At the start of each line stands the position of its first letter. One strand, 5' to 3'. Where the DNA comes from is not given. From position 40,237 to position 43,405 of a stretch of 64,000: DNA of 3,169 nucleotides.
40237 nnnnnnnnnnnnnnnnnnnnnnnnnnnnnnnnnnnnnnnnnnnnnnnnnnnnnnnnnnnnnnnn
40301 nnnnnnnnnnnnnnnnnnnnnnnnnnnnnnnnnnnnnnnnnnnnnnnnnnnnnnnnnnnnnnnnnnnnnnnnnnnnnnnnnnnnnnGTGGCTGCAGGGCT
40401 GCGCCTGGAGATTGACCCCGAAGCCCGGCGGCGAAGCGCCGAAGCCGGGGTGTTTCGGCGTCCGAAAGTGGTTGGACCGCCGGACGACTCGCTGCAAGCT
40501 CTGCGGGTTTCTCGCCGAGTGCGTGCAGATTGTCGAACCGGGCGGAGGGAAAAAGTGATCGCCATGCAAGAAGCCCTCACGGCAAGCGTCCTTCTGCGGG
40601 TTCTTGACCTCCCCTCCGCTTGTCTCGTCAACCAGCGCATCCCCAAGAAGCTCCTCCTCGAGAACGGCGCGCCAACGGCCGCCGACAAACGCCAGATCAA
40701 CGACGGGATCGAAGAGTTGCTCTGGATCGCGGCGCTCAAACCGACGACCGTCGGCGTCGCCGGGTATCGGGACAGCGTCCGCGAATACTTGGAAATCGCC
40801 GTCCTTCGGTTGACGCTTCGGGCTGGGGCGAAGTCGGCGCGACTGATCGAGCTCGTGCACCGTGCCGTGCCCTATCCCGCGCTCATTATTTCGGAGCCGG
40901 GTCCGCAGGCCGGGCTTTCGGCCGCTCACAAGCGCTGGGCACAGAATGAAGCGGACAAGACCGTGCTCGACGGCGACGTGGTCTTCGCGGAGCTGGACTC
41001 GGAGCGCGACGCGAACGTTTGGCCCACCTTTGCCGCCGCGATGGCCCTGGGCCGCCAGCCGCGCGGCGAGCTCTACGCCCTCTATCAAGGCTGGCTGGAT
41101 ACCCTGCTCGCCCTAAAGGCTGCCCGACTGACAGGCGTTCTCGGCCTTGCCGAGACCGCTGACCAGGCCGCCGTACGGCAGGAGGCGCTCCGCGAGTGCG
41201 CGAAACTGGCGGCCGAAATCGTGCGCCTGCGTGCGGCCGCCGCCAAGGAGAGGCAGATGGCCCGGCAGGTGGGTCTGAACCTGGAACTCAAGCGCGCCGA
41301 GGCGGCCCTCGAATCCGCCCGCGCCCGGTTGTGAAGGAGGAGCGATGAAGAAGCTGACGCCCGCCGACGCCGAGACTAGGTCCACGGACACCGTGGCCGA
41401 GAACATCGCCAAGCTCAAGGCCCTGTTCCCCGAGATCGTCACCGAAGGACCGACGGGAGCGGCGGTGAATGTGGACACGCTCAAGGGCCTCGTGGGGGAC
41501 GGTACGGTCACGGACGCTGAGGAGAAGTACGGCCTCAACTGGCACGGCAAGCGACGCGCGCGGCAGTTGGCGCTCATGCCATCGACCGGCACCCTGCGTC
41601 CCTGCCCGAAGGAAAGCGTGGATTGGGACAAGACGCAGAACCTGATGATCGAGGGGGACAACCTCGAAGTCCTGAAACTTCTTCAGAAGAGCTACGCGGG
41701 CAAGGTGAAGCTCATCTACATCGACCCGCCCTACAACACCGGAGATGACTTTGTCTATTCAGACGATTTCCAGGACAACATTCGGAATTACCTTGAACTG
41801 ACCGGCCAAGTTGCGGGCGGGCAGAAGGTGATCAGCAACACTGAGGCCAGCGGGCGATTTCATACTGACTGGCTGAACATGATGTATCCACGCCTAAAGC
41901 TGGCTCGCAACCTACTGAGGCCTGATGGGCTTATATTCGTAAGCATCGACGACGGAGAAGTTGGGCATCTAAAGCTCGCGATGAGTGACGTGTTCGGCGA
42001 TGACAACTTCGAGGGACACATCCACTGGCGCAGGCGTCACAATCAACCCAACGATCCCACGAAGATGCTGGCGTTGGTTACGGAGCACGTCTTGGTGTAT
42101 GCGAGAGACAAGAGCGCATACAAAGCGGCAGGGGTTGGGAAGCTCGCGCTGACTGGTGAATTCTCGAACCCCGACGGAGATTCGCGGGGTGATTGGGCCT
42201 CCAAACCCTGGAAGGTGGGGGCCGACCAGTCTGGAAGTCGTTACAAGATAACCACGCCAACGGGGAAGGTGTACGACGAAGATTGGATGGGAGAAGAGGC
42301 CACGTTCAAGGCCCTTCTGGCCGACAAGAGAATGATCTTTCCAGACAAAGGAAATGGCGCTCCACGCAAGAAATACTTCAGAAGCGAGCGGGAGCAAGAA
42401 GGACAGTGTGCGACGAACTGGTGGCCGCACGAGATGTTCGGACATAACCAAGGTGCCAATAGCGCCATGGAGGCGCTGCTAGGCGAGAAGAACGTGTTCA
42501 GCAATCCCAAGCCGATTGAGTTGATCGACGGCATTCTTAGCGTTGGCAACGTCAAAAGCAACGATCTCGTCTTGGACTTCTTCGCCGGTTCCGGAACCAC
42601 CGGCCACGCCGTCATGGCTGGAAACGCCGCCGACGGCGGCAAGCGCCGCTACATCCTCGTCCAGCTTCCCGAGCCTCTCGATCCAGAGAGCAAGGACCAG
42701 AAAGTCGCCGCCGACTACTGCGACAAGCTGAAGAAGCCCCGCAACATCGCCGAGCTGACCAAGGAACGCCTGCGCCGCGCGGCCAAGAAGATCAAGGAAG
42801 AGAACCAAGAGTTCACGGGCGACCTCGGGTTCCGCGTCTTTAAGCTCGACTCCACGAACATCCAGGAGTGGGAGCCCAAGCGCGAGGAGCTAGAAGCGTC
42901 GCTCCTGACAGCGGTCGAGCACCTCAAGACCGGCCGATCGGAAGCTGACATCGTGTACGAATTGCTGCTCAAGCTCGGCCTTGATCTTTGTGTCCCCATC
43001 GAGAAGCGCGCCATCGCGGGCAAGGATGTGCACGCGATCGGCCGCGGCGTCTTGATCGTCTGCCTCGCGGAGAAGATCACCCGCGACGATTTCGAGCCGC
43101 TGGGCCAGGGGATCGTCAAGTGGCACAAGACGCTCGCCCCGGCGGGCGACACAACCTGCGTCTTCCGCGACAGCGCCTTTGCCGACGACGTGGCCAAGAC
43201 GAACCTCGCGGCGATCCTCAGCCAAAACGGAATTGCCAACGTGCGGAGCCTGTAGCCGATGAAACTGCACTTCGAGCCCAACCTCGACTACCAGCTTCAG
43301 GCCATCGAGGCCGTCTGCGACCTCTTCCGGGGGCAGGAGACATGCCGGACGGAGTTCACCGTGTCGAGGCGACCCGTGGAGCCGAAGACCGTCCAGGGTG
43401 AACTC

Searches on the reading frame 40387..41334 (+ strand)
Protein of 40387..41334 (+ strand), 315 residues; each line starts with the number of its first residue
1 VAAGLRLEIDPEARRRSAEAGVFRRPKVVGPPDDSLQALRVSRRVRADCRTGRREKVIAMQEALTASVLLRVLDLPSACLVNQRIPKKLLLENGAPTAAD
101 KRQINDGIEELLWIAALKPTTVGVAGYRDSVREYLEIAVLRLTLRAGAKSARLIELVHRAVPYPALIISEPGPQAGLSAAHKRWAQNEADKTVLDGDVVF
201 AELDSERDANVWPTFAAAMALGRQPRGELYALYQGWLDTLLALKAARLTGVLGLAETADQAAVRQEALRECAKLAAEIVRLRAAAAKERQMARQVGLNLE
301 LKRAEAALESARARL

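Call 7: search_protein_families(library=pfam, proteins=[window:40387-41334:+], max_evalue=0.01)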
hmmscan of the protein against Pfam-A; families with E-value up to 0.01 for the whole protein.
window:40387-41334:+ (315 aa): 1 family
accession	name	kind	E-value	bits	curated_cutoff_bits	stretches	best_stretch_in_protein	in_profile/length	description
PF14335.11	DUF4391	-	1.3e-69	235.1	29.9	1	73-308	1-232/232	Domain of unknown function (DUF4391)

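Call 18: search_protein_families(library=padloc, proteins=[window:40387-41334:+], max_evalue=0.001)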
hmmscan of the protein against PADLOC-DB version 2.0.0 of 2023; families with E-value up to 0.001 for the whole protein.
window:40387-41334:+ (315 aa): 0 families

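Call 62: search_protein_families(library=ncbifam, proteins=[window:40387-41334:+], max_evalue=0.001)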
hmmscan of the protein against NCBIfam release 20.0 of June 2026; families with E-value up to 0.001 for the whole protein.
window:40387-41334:+ (315 aa): 0 families

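Call 73: search_dna_similar(query=window:40387-41334:+, collection=plasmids, mode=protein, max_rows=8)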
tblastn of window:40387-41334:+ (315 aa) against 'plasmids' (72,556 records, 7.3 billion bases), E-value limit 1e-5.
Records with a match: 26; places in all: 26; records where one place covers at least 80% of the query: 1.
Best place of each record, by identity: <60% 26.
By first word of the organism name: Enterococcus 10; Vibrio 3; Latilactobacillus 2; Paraburkholderia 1; Acetobacter 1; Desulforapulum 1; Methanomethylovorans 1; Aeromonas 1; Acinetobacter 1; Methylotuvimicrobium 1; and 4 more.
By predicted mobility (MOB-suite, as given by PLSDB): conjugative 14; non-mobilizable 9; mobilizable 3.
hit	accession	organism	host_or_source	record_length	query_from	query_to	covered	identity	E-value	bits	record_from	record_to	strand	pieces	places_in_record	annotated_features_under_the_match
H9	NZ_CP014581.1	Paraburkholderia phytofirmans OLGA172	-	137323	57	295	76%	51.7%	8e-65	228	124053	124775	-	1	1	DUF4391 domain-containing protein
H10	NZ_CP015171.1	Acetobacter ascendens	single cell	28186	37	295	82%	44.1%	4e-53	194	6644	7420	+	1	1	DUF4391 domain-containing protein | helicase-related protein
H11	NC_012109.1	Desulforapulum autotrophicum HRM2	-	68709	73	271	63%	30.7%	2e-22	105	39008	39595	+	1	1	DUF4391 domain-containing protein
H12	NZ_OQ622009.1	Vibrio parahaemolyticus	-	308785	69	250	58%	31.4%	1e-15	84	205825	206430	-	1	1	DUF4391 domain-containing protein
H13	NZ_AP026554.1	Vibrio vulnificus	shrimp,shrimp food,homogenised shrimp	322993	69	250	58%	31.4%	1e-15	84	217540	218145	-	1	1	DUF4391 domain-containing protein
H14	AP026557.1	Vibrio alginolyticus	shrimp,shrimp food,homogenised shrimp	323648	69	250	58%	31.4%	1e-15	84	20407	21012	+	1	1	chemotaxis protein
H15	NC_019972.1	Methanomethylovorans hollandica DSM 15978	-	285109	68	266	63%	28.5%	2e-26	116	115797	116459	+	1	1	DUF4391 domain-containing protein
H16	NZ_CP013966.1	Aeromonas hydrophila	fish,cell culture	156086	69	250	58%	30.9%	2e-15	84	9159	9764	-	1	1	DUF4391 domain-containing protein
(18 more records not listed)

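Call 74: get_annotated_region(hit=H9, flank=9000)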
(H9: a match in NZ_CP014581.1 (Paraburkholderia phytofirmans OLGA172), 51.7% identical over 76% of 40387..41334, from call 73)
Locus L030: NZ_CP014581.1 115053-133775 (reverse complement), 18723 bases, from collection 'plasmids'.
description: Paraburkholderia phytofirmans OLGA172 plasmid pOLGA2, complete sequence
organism: Paraburkholderia phytofirmans OLGA172 (NCBI taxid 1417228)
taxonomy: Bacteria; Pseudomonadota; Betaproteobacteria; Burkholderiales; Burkholderiaceae; Paraburkholderia; Paraburkholderia phytofirmans; Paraburkholderia phytofirmans OLGA172
host: -; source: -; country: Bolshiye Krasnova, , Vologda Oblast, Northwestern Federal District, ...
typing (MOB-suite, as given by PLSDB): conjugative; relaxase MOBF; mating-pair formation MPF_F
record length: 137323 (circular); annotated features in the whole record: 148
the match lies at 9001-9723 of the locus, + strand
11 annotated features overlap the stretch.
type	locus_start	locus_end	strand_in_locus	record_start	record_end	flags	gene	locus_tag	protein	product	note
CDS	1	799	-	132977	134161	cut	-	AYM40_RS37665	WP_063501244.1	AAA family ATPase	-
CDS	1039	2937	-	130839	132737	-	-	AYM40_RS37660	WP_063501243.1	phage integrase family protein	-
CDS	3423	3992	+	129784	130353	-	-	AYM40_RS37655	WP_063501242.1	hypothetical protein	-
CDS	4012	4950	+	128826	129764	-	-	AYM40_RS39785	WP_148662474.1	hypothetical protein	-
CDS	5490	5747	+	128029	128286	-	-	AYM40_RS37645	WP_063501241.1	hypothetical protein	-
CDS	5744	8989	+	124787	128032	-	-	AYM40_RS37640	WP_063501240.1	helicase-related protein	-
CDS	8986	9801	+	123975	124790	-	-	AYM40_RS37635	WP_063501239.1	DUF4391 domain-containing protein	-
CDS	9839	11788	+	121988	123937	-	-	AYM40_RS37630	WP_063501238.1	site-specific DNA-methyltransferase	GO:0006306 - DNA methylation [Evidence IEA]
CDS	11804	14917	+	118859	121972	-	-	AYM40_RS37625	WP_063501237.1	DEAD/DEAH box helicase family protein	-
CDS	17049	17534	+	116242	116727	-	-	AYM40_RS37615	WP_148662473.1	hypothetical protein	-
CDS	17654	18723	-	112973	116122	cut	-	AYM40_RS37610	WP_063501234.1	error-prone DNA polymerase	-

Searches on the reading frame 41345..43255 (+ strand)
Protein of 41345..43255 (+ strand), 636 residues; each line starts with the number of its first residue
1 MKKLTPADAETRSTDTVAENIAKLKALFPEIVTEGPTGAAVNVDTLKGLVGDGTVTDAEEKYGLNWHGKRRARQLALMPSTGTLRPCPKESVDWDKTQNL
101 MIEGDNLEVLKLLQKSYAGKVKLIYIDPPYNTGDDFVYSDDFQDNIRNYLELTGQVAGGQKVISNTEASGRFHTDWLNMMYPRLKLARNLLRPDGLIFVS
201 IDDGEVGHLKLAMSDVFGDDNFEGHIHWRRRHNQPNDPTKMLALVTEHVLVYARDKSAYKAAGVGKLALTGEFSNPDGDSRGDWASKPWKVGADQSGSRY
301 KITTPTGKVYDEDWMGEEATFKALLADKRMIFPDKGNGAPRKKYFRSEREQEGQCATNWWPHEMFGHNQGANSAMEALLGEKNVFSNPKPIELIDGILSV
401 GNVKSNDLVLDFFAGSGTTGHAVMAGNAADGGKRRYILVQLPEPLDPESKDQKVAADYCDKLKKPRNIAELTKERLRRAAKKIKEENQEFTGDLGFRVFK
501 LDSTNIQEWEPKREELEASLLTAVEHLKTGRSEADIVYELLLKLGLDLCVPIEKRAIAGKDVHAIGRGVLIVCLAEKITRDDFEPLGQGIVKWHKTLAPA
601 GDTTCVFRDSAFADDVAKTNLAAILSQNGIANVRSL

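Call 7: search_protein_families(library=pfam, proteins=[window:41345-43255:+], max_evalue=0.01)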
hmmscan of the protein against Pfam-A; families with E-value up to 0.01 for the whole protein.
window:41345-43255:+ (636 aa): 2 families
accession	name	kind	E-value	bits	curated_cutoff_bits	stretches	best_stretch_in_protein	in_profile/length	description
PF01555.25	N6_N4_Mtase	-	3.2e-31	109.4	26.7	1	121-425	1-201/221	DNA methylase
PF03602.21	Cons_hypoth95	-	0.0035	17.5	24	0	111-134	103-127/182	Conserved hypothetical protein 95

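Call 18: search_protein_families(library=padloc, proteins=[window:41345-43255:+], max_evalue=0.001)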
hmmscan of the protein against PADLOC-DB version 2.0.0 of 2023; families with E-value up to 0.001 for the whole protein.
window:41345-43255:+ (636 aa): 29 families (the best 25 are shown)
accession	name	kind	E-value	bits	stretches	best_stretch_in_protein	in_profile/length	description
PDLC03634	MTase_III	-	1.9e-224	745.2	1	9-635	5-620/621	Type III methyltransferase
PDLC03641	MTase_III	-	3e-108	361.1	1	17-510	15-506/657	Type III methyltransferase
PDLC03637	MTase_III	-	8.1e-98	326.3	1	7-504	37-507/513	Type III methyltransferase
PDLC03644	MTase_III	-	2e-79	265.8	1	64-443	4-383/542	Type III methyltransferase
PDLC03640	MTase_III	-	1.6e-60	203.2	2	96-256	41-200/654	Type III methyltransferase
PDLC03636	MTase_III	-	2.3e-54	183.2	3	173-342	93-258/575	Type III methyltransferase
PDLC03642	MTase_III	-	1.9e-50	170.1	2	168-440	131-396/528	Type III methyltransferase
PDLC03639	MTase_III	-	2.7e-49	166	3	172-292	140-255/639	Type III methyltransferase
PDLC03635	MTase_III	-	4.3e-39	132.8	3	173-259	265-355/708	Type III methyltransferase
PDLC03638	MTase_III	-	7e-34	115.2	2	174-443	429-667/816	Type III methyltransferase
PDLC03643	MTase_III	-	5.1e-31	106.3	1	180-487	1-315/465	Type III methyltransferase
PDLC03354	MTase_II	-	6e-30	102.6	1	62-423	25-358/425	Type II methyltransferase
PDLC03646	MTase_III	-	1e-27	94.4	2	306-467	692-850/1057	Type III methyltransferase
PDLC03300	MTase_II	-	1.3e-23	81.5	2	96-260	9-168/302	Type II methyltransferase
PDLC03278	MTase_II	-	6e-23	79.9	2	314-431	226-330/390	Type II methyltransferase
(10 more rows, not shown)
